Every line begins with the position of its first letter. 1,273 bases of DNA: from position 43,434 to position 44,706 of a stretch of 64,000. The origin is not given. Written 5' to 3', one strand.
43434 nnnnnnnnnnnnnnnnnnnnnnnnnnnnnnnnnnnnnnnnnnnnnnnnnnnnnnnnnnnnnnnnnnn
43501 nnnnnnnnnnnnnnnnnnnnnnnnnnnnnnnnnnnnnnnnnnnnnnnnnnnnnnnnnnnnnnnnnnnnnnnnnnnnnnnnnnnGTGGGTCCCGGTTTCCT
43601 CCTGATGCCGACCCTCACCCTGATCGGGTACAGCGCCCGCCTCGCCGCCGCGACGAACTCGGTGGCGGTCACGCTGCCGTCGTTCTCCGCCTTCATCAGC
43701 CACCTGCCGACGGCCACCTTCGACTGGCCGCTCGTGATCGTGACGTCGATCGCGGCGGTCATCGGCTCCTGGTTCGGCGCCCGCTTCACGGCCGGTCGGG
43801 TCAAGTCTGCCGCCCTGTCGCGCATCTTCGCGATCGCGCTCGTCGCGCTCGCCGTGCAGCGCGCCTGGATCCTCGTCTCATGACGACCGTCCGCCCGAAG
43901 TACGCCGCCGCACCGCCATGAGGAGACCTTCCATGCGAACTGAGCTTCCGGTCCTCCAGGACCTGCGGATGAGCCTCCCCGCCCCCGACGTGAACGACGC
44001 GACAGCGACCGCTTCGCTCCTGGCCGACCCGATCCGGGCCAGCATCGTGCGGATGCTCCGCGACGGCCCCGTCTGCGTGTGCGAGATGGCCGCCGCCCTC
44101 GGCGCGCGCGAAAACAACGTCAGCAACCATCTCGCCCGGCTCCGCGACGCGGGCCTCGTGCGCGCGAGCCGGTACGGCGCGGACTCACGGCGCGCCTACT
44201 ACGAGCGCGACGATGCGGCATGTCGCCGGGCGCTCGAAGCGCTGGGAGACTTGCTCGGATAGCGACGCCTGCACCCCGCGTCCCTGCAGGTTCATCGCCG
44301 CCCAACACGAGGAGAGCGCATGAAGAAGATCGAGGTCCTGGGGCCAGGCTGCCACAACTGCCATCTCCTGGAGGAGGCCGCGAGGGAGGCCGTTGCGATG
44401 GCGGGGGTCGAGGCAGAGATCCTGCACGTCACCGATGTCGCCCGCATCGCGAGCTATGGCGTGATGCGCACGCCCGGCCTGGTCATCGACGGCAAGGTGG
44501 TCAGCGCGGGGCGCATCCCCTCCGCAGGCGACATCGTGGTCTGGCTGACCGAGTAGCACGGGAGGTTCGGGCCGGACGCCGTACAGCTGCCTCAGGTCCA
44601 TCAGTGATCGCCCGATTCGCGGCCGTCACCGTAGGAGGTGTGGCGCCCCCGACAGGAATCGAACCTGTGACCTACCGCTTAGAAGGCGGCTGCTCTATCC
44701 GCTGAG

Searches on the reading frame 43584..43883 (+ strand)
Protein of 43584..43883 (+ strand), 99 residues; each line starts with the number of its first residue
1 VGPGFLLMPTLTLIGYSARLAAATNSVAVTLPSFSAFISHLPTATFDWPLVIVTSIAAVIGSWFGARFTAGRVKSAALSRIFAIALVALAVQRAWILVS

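Call 8: search_protein_families(library=pfam, proteins=[window:43584-43883:+], max_evalue=0.01)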
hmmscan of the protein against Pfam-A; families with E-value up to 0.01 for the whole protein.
window:43584-43883:+ (99 aa): 1 family
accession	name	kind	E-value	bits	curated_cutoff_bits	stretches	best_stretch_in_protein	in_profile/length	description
PF01925.25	TauE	-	4.5e-14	53.1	32.6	1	2-92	146-236/237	Sulfite exporter TauE/SafE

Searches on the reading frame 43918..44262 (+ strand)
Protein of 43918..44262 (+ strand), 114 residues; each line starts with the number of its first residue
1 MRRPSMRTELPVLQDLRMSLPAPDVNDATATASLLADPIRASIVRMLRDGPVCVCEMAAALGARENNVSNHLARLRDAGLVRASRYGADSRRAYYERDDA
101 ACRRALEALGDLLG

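Call 8: search_protein_families(library=pfam, proteins=[window:43918-44262:+], max_evalue=0.01)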
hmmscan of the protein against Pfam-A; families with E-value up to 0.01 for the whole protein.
window:43918-44262:+ (114 aa): 6 families
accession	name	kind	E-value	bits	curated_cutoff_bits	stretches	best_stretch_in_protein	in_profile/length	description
PF01022.26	HTH_5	-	7.4e-14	51.8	22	1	37-82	1-46/47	Bacterial regulatory protein, arsR family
PF12840.13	HTH_20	-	3.5e-11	43.3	27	1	35-82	1-49/51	Helix-turn-helix domain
PF13545.12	HTH_Crp_2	-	0.00042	20.6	27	1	56-84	27-54/70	Crp-like helix-turn-helix domain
PF07848.18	PaaX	-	0.0042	17.7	24.8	0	56-96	28-65/70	PaaX-like protein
PF25213.1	HVO_A0261_N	-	0.0047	17.2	35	1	31-84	4-57/86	HVO_A0261 N-terminal domain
PF24037.1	DUF7346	-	0.0065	17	28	1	43-109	76-138/139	Family of unknown function (DUF7346)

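Call 9: search_protein_families(library=ncbifam, proteins=[window:43918-44262:+], max_evalue=0.01)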
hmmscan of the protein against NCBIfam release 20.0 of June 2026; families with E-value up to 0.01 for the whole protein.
window:43918-44262:+ (114 aa): 8 families
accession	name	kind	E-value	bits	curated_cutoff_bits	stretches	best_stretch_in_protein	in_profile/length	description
NF033788.1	HTH_metalloreg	subfamily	8.8e-20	70.3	55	1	30-103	3-74/77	metalloregulator ArsR/SmtB family transcription factor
NF047906.1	CdPbTransRegCmtR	equivalog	5.6e-14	51.9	150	1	34-110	17-90/104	Cd(II)/Pb(II)-sensing metalloregulatory transcriptional regulator CmtR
NF041413.1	ArsR_Rv2640c_fam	equivalog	2e-10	41.1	155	1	34-96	38-100/118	Rv2640c family ArsR-like transcriptional regulator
NF033789.1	repress_SdpR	subfamily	2e-09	37.2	100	1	35-88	5-58/79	autorepressor SdpR family transcription factor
NF007528.0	PRK10141.1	subfamily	1.6e-08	34.4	97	1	34-87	12-66/117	metalloregulator ArsR/SmtB family transcription factor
NF053755.1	MsvR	equivalog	6.2e-07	29.3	220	1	33-95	8-70/236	transcriptional factor MsvR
NF040642.1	sulf_sens_BigR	equivalog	1.6e-06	28.1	155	1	28-109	10-88/95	sulfite-sensing transcriptional repressor BigR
NF045707.1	Dbac_1936_reg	equivalog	0.00048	20.1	115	1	27-101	6-77/99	ArsR/SmtB-type metalloregulator TsoR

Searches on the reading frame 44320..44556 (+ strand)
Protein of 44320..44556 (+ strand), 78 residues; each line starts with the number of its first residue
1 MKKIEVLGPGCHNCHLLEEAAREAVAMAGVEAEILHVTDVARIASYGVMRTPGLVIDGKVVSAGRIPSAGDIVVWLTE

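Call 8: search_protein_families(library=pfam, proteins=[window:44320-44556:+], max_evalue=0.01)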
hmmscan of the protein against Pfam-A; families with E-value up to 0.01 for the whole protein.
window:44320-44556:+ (78 aa): 1 family
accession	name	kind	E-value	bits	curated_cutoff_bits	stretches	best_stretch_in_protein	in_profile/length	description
PF13192.12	Thioredoxin_3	-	2e-26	92.3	24.8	1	3-76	2-75/76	Thioredoxin domain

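Call 9: search_protein_families(library=ncbifam, proteins=[window:44320-44556:+], max_evalue=0.01)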
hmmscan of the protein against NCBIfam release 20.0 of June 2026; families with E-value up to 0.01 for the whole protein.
window:44320-44556:+ (78 aa): 2 families
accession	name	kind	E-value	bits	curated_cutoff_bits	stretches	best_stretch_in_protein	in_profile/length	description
TIGR00412.2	redox_disulf_2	subfamily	2.5e-26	91.9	62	1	3-76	1-74/75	MTH895/ArsE family thioredoxin-like protein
TIGR00411.1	redox_disulf_1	equivalog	0.00092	19.2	92.75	1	9-71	9-73/82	MJ0307 family thioredoxin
